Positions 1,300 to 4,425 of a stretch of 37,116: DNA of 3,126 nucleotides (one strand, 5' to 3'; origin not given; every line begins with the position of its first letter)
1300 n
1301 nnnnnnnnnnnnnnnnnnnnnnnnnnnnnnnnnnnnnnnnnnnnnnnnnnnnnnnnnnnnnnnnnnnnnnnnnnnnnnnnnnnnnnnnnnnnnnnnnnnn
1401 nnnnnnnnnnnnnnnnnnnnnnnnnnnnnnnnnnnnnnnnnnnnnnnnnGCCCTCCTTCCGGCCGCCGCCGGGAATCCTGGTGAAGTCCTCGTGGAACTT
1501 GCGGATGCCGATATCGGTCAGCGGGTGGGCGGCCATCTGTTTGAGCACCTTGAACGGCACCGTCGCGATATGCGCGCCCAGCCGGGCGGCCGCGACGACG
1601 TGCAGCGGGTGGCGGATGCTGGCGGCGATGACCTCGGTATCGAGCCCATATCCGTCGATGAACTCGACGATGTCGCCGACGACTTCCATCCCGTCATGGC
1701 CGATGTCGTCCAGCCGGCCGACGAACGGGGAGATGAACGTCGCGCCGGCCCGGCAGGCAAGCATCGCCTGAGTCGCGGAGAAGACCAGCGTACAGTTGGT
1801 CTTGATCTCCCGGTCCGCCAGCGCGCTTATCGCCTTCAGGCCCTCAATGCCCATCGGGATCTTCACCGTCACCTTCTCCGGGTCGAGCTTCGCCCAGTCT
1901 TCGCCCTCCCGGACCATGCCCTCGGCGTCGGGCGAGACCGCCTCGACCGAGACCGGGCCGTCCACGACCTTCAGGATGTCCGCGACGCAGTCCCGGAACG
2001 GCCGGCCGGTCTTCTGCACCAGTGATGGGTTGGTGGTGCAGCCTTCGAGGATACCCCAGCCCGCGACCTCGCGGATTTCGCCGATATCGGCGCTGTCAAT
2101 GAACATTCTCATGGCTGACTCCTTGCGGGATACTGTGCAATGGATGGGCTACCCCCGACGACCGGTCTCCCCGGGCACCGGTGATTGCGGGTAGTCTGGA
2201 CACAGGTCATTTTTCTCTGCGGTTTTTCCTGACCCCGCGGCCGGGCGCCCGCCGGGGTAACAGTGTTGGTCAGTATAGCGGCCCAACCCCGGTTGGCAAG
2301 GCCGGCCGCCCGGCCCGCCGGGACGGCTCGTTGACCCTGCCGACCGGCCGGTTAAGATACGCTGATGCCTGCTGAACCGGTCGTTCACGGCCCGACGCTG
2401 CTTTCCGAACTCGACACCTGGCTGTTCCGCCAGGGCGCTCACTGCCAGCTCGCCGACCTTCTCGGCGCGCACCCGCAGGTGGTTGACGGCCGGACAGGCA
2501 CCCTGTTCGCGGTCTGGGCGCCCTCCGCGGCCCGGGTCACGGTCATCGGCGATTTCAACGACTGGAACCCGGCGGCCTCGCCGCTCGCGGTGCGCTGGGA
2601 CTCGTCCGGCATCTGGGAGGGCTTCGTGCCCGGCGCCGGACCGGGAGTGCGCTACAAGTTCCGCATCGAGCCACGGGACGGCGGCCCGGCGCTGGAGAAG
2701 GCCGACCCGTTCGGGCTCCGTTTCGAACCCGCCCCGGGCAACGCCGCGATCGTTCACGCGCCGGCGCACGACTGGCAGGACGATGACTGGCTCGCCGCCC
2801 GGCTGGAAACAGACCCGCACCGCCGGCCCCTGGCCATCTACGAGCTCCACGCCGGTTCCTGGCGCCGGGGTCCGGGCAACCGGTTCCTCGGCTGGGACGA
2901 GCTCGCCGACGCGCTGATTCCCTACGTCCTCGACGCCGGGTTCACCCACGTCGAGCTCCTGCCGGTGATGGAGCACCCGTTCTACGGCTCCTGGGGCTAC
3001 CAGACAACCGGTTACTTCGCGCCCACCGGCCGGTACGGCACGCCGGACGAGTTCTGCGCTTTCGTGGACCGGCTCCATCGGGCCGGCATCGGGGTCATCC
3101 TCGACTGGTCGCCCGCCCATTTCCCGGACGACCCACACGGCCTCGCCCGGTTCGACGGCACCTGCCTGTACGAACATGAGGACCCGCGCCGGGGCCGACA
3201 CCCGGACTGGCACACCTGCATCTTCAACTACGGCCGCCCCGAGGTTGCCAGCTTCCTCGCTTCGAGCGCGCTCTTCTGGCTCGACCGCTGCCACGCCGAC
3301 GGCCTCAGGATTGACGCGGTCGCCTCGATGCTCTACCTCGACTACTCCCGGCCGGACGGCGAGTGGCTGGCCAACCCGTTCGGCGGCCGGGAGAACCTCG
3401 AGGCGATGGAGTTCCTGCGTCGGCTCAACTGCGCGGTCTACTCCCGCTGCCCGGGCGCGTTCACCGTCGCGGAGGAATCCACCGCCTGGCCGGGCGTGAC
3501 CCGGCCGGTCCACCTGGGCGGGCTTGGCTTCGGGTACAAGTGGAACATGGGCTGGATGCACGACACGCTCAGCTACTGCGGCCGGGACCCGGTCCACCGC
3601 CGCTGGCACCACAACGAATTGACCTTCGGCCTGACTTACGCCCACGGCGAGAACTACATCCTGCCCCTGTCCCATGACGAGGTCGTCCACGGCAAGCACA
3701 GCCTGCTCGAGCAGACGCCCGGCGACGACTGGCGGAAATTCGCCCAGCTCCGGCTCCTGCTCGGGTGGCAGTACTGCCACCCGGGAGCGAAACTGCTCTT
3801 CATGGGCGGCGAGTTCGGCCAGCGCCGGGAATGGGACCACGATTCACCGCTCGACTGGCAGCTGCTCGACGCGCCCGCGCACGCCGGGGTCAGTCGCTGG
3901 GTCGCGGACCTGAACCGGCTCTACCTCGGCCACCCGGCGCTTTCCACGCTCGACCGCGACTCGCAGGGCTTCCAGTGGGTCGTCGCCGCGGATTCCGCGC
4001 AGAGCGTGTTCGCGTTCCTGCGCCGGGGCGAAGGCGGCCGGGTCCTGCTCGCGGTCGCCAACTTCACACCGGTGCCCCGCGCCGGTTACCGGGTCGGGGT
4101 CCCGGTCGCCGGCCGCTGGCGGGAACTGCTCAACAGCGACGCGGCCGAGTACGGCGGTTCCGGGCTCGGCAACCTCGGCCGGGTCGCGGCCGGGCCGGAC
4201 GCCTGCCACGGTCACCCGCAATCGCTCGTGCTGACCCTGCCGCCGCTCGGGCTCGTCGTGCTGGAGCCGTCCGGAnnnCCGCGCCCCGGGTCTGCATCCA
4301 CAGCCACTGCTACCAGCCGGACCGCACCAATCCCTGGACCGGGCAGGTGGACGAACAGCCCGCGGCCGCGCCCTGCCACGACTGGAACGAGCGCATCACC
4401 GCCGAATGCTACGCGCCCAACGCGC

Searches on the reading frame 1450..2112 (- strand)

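Call 10: search_protein_families(library=pfam, proteins=[window:1450-2112:-], max_evalue=0.01)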
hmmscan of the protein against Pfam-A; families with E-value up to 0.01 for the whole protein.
window:1450-2112:- (221 aa): 1 family
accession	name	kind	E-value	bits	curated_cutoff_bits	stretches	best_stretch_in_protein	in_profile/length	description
PF00923.25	TAL_FSA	-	3.3e-53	181.3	27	1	4-210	2-278/285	Transaldolase/Fructose-6-phosphate aldolase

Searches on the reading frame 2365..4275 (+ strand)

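Call 10: search_protein_families(library=pfam, proteins=[window:2365-4275:+], max_evalue=0.01)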
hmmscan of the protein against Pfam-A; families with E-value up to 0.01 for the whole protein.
window:2365-4275:+ (637 aa): 4 families
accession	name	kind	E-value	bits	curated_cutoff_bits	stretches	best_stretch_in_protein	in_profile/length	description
PF02806.24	Alpha-amylase_C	-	2.5e-26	92.3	21.2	1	538-635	1-94/95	Alpha amylase, C-terminal all-beta domain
PF02922.24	CBM_48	-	2.3e-19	69.9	22.4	1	33-116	2-82/83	Carbohydrate-binding module 48 (Isoamylase N-terminal domain)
PF00128.31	Alpha-amylase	-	5.8e-13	49.3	22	2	185-255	25-94/446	Alpha amylase, catalytic domain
PF22019.2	GlgB_N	-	0.0048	17.4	27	1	31-107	18-86/94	alpha-1,4-glucan branching enzyme GlgB, N-terminal domain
